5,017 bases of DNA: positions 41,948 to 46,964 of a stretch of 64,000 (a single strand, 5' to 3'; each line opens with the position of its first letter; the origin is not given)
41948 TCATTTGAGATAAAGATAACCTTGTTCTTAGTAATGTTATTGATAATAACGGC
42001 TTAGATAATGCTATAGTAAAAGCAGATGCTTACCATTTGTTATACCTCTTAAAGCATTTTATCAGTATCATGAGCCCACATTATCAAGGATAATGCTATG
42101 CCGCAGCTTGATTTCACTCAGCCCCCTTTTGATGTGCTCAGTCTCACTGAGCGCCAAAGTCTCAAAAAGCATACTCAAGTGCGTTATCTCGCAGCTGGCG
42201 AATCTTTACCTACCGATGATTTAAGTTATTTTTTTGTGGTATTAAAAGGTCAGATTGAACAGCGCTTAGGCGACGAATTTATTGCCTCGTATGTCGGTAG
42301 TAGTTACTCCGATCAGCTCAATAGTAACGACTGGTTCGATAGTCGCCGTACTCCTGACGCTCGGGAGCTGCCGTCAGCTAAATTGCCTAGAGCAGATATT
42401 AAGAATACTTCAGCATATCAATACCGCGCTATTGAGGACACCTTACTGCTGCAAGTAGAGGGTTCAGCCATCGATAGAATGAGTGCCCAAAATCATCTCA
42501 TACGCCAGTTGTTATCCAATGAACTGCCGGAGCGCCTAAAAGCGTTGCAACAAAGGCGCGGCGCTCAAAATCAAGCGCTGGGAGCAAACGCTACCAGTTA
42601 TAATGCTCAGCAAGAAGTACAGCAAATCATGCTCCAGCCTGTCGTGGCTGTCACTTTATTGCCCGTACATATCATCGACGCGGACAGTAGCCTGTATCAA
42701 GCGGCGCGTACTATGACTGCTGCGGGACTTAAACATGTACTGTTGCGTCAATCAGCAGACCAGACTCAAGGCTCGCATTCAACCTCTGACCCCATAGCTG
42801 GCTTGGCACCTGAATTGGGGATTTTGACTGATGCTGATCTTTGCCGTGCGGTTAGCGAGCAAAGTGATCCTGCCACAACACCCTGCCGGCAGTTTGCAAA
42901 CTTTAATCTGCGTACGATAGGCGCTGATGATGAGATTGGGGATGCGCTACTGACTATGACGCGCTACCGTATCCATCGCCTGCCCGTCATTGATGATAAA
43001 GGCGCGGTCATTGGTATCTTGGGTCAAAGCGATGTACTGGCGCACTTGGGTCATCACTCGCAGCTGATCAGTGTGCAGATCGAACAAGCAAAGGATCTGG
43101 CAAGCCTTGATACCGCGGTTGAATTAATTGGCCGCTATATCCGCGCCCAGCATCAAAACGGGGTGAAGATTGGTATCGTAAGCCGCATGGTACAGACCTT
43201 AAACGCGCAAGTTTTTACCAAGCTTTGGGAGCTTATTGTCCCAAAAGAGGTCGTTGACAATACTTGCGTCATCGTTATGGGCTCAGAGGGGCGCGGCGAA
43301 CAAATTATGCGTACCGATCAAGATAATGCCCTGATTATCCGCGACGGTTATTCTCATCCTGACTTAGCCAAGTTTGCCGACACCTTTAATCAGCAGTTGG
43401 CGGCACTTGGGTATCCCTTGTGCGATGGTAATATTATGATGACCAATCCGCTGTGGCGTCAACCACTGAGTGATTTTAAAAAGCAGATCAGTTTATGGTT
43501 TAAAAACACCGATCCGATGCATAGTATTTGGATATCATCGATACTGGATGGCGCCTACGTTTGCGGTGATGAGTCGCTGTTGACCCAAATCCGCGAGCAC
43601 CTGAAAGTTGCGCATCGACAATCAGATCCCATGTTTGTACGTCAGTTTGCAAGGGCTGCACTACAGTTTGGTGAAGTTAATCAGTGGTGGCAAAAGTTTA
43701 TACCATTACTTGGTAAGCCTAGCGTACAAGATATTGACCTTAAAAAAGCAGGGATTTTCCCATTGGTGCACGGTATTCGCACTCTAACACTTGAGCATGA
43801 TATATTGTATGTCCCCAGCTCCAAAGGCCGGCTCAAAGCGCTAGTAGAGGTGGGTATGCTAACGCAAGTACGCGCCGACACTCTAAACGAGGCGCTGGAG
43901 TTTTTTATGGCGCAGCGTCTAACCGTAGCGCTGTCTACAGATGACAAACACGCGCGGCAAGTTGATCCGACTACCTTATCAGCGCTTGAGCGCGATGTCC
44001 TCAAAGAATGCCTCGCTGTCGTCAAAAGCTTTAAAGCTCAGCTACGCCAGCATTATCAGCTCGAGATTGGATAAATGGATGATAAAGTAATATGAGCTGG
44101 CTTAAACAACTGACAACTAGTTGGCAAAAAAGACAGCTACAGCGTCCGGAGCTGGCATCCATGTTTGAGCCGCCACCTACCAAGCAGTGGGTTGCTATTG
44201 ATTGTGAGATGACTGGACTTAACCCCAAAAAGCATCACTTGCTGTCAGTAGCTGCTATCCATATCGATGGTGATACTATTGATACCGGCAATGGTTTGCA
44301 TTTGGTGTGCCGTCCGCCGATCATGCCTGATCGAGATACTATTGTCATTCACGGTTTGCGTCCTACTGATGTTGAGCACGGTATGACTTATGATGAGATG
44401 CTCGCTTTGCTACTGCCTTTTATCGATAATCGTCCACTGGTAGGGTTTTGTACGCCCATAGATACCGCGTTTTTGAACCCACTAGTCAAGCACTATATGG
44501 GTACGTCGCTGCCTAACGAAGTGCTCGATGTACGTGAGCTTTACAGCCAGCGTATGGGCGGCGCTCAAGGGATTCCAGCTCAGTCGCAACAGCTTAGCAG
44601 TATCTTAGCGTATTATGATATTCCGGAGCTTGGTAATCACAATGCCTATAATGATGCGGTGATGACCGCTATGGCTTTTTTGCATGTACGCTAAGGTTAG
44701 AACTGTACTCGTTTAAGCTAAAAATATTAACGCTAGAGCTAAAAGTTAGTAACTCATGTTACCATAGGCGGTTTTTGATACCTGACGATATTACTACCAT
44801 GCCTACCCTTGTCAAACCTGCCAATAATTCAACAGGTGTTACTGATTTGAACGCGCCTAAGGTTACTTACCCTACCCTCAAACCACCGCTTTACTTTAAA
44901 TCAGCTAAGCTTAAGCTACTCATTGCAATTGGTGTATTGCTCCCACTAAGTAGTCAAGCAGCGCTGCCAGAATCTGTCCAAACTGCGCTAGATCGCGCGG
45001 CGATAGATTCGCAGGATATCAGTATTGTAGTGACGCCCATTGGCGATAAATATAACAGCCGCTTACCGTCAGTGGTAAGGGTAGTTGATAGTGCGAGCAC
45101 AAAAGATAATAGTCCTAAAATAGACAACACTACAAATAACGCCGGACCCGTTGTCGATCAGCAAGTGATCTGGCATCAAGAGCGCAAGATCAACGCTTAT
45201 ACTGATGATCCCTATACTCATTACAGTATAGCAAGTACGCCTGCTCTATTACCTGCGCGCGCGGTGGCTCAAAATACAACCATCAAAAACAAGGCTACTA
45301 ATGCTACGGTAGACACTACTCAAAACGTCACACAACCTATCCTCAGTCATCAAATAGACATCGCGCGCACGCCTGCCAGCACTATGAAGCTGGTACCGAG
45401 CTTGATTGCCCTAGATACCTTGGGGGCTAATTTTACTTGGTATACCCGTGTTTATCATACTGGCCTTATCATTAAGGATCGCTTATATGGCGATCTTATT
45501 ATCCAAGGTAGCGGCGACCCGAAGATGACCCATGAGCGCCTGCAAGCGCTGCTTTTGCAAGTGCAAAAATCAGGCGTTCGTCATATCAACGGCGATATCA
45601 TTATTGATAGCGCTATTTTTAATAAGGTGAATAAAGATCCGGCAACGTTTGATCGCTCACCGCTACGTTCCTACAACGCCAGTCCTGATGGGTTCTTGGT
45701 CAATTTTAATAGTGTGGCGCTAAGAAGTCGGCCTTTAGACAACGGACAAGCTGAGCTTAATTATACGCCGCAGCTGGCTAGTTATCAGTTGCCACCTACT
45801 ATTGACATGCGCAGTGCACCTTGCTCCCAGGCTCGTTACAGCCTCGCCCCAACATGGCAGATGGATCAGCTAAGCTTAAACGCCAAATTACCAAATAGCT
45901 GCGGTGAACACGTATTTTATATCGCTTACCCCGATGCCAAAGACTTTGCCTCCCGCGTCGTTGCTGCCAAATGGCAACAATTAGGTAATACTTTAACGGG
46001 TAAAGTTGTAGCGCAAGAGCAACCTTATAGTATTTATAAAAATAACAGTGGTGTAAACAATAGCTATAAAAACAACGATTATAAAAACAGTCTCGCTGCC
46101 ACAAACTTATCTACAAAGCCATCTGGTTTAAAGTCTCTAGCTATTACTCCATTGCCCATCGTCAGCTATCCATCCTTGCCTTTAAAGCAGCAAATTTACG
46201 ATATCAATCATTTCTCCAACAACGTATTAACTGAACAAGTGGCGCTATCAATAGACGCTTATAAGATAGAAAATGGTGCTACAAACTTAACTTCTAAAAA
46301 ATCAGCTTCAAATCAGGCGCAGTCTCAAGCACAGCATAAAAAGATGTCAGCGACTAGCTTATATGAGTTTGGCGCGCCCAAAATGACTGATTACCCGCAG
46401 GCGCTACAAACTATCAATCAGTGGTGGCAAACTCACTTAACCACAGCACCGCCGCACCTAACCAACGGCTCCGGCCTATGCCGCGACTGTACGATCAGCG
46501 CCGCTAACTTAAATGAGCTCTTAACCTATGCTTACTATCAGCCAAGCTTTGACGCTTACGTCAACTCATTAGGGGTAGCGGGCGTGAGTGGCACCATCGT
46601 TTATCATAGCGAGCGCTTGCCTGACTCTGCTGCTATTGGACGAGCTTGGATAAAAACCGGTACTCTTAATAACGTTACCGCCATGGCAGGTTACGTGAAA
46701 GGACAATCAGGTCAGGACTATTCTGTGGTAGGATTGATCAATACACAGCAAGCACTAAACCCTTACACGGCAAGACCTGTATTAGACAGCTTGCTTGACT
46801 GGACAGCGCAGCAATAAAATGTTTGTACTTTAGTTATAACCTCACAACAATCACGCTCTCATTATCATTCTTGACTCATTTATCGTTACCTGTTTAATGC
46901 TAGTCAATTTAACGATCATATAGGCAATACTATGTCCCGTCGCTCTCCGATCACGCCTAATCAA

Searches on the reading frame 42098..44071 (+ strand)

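Call 78: search_protein_families(library=pfam, proteins=[window:42098-44071:+], max_evalue=0.00001)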
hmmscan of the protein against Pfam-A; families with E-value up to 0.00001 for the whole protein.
window:42098-44071:+ (658 aa): 3 families
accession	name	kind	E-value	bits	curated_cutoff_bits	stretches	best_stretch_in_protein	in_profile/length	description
PF03445.19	DUF294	-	4e-38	130.8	21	1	346-473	5-137/138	Putative nucleotidyltransferase DUF294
PF10335.14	DUF294_C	-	8.1e-29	100.7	22.5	1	511-653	1-145/145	Putative nucleotidyltransferase substrate binding domain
PF00571.33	CBS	-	8.3e-14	52.1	24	1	270-317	8-55/57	CBS domain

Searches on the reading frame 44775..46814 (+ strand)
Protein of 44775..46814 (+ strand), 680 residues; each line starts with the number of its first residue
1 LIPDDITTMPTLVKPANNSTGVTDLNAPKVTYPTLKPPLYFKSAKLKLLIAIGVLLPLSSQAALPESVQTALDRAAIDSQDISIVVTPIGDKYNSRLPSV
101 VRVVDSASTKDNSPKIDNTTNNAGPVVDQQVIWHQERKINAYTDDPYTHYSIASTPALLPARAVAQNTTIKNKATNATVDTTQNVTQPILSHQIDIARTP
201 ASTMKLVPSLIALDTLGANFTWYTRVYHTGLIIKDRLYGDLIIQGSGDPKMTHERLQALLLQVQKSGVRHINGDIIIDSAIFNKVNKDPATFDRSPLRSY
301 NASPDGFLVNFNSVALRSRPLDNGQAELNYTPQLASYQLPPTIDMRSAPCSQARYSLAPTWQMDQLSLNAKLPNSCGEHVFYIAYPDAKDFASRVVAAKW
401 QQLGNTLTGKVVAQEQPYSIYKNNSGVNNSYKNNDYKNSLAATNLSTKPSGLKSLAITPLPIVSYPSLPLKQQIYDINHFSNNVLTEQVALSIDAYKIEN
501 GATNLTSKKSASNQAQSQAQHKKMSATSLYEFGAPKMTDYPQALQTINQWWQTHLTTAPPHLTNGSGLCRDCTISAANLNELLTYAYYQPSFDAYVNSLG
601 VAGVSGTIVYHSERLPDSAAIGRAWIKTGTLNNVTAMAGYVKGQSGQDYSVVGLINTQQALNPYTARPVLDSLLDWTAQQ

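Call 78: search_protein_families(library=pfam, proteins=[window:44775-46814:+], max_evalue=0.00001)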
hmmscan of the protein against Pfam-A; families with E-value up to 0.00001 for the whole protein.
window:44775-46814:+ (680 aa): 1 family
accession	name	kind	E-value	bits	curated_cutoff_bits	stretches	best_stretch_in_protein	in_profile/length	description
PF02113.21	Peptidase_S13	-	1.1e-61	209.3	22.8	2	173-417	17-260/444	D-Ala-D-Ala carboxypeptidase 3 (S13) family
